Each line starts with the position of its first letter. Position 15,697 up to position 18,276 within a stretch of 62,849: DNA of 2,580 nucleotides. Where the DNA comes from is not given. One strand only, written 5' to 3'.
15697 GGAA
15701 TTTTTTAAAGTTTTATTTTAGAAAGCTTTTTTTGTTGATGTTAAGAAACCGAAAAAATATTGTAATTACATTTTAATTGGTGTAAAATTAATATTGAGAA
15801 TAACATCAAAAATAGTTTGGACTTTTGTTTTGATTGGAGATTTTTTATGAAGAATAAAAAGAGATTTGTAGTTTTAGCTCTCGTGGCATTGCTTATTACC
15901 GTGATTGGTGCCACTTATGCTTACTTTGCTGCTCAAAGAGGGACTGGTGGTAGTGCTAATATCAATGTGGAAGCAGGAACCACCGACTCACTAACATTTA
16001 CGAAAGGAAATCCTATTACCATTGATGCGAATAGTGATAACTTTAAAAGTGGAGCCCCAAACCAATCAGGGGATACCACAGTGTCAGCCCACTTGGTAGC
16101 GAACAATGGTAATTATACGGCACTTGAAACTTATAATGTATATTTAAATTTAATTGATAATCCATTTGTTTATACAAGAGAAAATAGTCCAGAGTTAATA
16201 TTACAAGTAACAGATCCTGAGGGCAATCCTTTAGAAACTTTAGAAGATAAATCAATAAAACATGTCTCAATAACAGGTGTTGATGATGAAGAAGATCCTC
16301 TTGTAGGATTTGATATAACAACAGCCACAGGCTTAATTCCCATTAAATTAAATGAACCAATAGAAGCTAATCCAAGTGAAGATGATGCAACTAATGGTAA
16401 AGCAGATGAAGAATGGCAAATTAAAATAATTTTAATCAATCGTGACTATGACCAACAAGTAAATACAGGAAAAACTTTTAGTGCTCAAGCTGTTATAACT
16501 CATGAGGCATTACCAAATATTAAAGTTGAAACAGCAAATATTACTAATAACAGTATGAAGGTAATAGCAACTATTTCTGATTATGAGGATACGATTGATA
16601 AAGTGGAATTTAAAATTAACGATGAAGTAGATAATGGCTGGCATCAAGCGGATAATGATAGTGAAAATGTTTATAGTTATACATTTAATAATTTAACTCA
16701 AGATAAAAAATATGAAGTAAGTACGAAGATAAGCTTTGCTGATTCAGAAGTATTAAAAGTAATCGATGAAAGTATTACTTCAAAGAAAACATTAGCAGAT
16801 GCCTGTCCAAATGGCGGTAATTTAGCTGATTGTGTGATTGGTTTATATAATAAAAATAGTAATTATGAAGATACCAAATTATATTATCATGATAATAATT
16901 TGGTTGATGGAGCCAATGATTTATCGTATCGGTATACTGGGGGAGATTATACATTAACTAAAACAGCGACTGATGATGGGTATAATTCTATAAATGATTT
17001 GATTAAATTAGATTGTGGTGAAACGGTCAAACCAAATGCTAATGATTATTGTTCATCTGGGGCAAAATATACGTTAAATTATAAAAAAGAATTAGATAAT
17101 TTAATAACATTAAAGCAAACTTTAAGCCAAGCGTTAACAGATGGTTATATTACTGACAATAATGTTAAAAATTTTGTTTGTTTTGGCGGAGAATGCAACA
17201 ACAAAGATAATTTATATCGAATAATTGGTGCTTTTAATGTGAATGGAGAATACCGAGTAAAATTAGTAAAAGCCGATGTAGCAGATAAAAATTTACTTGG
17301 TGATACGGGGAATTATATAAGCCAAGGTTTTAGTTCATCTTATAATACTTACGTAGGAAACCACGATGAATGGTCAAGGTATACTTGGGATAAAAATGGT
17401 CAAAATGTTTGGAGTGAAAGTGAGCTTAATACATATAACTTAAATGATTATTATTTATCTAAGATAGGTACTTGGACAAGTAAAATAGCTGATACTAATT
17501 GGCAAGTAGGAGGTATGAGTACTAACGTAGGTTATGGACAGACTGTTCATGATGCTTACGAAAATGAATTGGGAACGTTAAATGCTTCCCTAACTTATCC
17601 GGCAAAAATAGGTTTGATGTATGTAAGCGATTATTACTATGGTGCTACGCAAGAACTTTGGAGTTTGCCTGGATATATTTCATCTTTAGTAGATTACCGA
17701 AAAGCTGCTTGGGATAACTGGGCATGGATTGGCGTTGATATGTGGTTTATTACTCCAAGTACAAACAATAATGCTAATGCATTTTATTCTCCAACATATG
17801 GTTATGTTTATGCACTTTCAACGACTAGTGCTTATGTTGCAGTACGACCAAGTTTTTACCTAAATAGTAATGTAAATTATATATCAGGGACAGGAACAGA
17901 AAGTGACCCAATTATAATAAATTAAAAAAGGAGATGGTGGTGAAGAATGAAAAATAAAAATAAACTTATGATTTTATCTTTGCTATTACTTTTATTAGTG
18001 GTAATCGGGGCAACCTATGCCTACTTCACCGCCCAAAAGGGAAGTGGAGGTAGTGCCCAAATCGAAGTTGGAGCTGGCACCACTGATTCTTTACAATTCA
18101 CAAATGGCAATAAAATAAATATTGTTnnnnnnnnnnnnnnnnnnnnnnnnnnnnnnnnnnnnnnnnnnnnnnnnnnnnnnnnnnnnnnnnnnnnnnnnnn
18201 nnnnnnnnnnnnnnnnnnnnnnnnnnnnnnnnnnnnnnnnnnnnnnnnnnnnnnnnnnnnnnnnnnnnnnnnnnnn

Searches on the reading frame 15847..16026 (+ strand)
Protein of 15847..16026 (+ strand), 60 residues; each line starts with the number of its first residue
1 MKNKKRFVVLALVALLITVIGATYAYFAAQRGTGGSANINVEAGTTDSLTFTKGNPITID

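Call 58: search_protein_families(library=ncbifam, proteins=[window:15847-16026:+], max_evalue=10)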
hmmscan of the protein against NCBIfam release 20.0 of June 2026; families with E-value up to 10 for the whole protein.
window:15847-16026:+ (60 aa): 6 families
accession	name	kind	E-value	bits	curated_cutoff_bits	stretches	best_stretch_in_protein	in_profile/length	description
TIGR01006.1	polys_exp_MPA1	subfamily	0.028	13.9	296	1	4-50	18-64/226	CspC family polysaccharide chain length determinant protein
TIGR04088.1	cognate_SipW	domain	0.029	14.6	19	1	9-29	1-21/34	SipW-dependent-type signal peptide-containing protein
NF033902.0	iso_D2_wall_anc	subfamily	0.047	12.5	95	1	2-53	4-61/540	SpaH/EbpB family LPXTG-anchored major pilin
NF053819.1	EF0750_LPXTG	subfamily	0.052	14.1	47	1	1-39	1-34/105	EF2685/EF0750 family sortase-dependent surface protein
TIGR01478.1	STEVOR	paralog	0.11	11.7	166.65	1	9-51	186-228/308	STEVOR family variant surface protein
TIGR04090.1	exp_by_SipW_IV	subfamily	1.1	8.9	60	1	4-29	2-25/241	BsaA family SipW-dependent biofilm matrix protein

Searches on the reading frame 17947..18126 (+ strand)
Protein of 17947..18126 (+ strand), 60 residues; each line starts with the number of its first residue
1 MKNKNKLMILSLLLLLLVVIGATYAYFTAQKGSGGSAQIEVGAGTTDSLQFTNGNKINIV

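Call 58: search_protein_families(library=ncbifam, proteins=[window:17947-18126:+], max_evalue=10)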
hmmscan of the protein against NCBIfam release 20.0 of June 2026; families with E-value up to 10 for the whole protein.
window:17947-18126:+ (60 aa): 5 families
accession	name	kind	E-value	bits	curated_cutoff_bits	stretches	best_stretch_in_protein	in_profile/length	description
TIGR04088.1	cognate_SipW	domain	1.1e-05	25.5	19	1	9-35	1-27/34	SipW-dependent-type signal peptide-containing protein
NF004285.1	PRK05696.1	equivalog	0.0083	15.9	179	1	2-40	15-53/171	flagellar basal body-associated protein FliL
NF053819.1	EF0750_LPXTG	subfamily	0.025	15.1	47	1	1-33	1-34/105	EF2685/EF0750 family sortase-dependent surface protein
TIGR01006.1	polys_exp_MPA1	subfamily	0.038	13.4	296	1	4-54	19-68/226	CspC family polysaccharide chain length determinant protein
NF009420.1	PRK12785.1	equivalog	0.18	11.6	197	1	2-37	16-51/161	flagellar basal body-associated protein FliL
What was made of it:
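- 17947..27143 (+): Three genes with the same N-module but GLUG-repeat (and LamG) C-termini: 17947-20790, 20809-23561 (split by a frame break) and 23688-27143. TIGR04088 SipW-type signal at 25.5 bits (call 58).
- Closest known: SipW-dependent matrix proteins. Same: TIGR04088 passes its cut-off for the sibling genes at 17947 and 60527 (call 58).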
